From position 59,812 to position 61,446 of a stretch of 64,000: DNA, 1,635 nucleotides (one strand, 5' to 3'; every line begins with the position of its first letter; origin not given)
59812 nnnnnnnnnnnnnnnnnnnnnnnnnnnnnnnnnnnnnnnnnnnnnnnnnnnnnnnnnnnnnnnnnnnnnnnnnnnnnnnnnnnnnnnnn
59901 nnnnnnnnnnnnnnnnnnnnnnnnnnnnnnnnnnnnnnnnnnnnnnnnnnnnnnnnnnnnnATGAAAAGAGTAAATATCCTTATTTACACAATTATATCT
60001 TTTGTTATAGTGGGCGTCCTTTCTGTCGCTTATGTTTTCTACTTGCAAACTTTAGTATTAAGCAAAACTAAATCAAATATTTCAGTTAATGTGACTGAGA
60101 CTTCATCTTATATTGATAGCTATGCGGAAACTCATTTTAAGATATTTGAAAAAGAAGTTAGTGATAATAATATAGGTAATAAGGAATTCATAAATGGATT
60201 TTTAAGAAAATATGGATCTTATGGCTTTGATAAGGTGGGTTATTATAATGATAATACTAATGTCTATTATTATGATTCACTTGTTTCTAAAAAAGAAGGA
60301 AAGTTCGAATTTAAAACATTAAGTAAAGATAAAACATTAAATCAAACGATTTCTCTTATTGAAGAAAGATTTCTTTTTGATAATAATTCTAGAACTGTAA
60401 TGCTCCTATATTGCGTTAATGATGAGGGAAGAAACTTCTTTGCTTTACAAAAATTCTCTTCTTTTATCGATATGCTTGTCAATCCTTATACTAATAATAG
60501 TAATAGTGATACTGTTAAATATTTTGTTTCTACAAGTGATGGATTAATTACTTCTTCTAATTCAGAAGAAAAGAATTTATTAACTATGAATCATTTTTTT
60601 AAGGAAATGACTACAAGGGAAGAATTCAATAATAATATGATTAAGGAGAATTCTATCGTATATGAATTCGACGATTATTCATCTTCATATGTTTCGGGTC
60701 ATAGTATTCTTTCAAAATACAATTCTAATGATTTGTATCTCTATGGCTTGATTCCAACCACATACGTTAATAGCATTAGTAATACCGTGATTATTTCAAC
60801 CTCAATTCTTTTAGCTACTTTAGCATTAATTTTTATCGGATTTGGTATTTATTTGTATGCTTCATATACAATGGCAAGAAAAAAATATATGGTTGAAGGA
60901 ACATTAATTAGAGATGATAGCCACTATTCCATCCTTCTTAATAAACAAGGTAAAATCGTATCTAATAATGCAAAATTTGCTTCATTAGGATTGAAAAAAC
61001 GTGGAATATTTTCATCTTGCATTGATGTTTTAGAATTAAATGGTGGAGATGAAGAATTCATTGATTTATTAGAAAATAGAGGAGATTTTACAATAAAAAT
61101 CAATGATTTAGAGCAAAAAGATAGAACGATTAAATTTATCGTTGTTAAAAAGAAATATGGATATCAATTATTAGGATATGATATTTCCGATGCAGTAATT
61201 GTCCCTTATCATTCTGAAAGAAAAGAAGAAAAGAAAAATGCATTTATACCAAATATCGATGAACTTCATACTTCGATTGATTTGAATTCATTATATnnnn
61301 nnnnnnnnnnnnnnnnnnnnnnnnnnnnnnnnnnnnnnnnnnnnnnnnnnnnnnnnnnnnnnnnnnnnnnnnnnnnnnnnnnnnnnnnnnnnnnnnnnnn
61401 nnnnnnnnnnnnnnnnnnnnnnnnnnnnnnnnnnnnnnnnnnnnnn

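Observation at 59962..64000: Tandem membrane EAL proteins: one catalytically intact, one with degenerate motifs, likely a receptor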

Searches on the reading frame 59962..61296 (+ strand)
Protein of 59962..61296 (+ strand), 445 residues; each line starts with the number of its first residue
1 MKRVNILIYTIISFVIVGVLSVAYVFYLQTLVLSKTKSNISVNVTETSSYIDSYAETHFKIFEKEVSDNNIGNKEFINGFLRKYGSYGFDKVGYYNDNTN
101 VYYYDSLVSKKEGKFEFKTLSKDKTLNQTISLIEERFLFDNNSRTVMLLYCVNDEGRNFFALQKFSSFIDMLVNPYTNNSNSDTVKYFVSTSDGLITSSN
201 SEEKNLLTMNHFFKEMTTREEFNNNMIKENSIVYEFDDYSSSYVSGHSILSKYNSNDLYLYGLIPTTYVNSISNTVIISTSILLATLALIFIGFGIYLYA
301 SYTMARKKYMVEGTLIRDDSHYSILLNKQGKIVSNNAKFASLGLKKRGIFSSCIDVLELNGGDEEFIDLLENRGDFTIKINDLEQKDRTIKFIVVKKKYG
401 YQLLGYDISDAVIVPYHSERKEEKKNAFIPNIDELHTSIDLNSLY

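Call 86: predict_structure(alignment_id=A10)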
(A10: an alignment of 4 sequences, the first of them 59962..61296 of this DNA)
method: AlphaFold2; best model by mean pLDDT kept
length: 445 residues; sequences in the alignment: 4
mean_pLDDT: 57.8   pTM: 0.47
mean pLDDT of the five models: 57.8, 53.8, 47.4, 43.6, 41.8
residues with pLDDT >= 90: 11; 70-90: 128; 50-70: 142; < 50: 164
segments of 3 or more residues with pLDDT < 50: 170-183, 198-214, 217-220, 229-240, 269-274, 305-321, 325-365, 381-383, 396-401, 411-445
pLDDT, mean of each block of 10 residues (from residue 1): 60 73 66 60 72 87 87 86 86 85 80 65 67 73 76 82 68 43 55 47 33 48 52 45 66 68 56 53 69 73 48 36 44 32 27 31 48 53 53 52 56 37 30 31 30
secondary structure, 60 per line:
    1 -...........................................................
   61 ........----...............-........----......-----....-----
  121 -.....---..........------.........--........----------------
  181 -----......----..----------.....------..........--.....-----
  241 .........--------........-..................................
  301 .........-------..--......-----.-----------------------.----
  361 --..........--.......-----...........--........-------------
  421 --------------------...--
elements in order: H2-68 H73-87 E89-96 E101-106 E112-115 H122-126 E130-134 H135-139 E146-154 E157-164 E186-191 H208-212 H219-228 E231-235 E241-249 E258-265 H267-309 E321-326 H363-372 E375-381 E387-397 E400-407

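Call 88: fold_search(model_id=the predicted structure, library=pdb)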
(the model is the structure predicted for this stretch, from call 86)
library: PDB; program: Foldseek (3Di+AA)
matches with E <= 10: 1026; with E <= 0.001: 58
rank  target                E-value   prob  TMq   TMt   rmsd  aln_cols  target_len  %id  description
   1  9kpj                  1.8e-06  1.00  0.37  0.56   5.9       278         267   11  Crystal structure of Helicobacter pylori chemoreceptor TlpA ligand-binding domain in complex with indole (released 2025-10-22)
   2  6e09_D                2.5e-06  1.00  0.38  0.59   5.4       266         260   12  Crystal Structure of Helicobacter pylori TlpA Chemoreceptor Ligand Binding Domain (released 2018-09-12)
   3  9a65_B                3.5e-06  1.00  0.40  0.29   8.5       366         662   11  Integrative model of YVAQ-MCPB by crosslinking MS and deep learning (released 2024-09-18)
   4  3li8                  5.9e-06  1.00  0.33  0.49   6.3       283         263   11  Crystal Structure of the extracellular domain of the putative histidine kinase mmHK1S-Z2 (released 2010-05-05)
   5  7psg_C                6.3e-06  1.00  0.31  0.46   7.4       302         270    9  Structure of the ligand binding domain of the PacA (ECA2226) chemoreceptor of Pectobacterium atrosepticum SCRI1043 in  (released 2022-05-11)
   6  5ltx_B                7.0e-06  1.00  0.38  0.66   5.1       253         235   14  LIGAND BINDING DOMAIN OF PSEUDOMONAS AERUGINOSA PAO1 AMINO ACID CHEMORECEPTOR PCTA IN COMPLEX WITH L-MET (released 2017-09-20)
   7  2p7j_B                9.2e-06  1.00  0.32  0.45   7.4       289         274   10  Crystal structure of the domain of putative sensory box/GGDEF family protein from Vibrio parahaemolyticus (released 2007-05-01)
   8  5wbf_C                9.7e-06  1.00  0.38  0.59   6.1       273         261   12  Double CACHE (dCACHE) sensing domain of TlpC chemoreceptor from Helicobacter pylori (released 2017-11-08)
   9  9ebw_B                9.7e-06  1.00  0.36  0.33  25.9       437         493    9  Chimeric fluorescence biosensor formed from a lactate-binding protein and GFP, bound to lactate (released 2025-03-19)
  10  6pzj                  1.2e-05  1.00  0.35  0.53   5.7       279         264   11  Structure of the N-terminal domain (residues 43-304) of Methyl-accepting chemotaxis protein from Leptospira interrogans  (released 2019-08-14)
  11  9ebx                  1.3e-05  1.00  0.31  0.29  26.0       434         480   10  Chimeric fluorescence biosensor formed from a lactate-binding protein and GFP (released 2025-03-19)
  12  5wbf_B                1.4e-05  1.00  0.35  0.56   6.5       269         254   12  Double CACHE (dCACHE) sensing domain of TlpC chemoreceptor from Helicobacter pylori (released 2017-11-08)
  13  5t65_B                1.6e-05  1.00  0.41  0.70   4.6       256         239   12  LIGAND BINDING DOMAIN OF PSEUDOMONAS AERUGINOSA PAO1 AMINO ACID CHEMORECEPTOR PCTA IN COMPLEX WITH L-ILE (released 2017-09-13)
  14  5t7m_B                1.8e-05  1.00  0.40  0.70   4.7       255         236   12  LIGAND BINDING DOMAIN OF PSEUDOMONAS AERUGINOSA PAO1 AMINO ACID CHEMORECEPTOR PCTA IN COMPLEX WITH L-TRP (released 2017-09-20)
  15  3lic                  1.8e-05  1.00  0.37  0.57   5.8       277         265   11  Crystal Structure of the extracellular domain of the putative histidine kinase soHK1S-Z6 (released 2010-05-05)
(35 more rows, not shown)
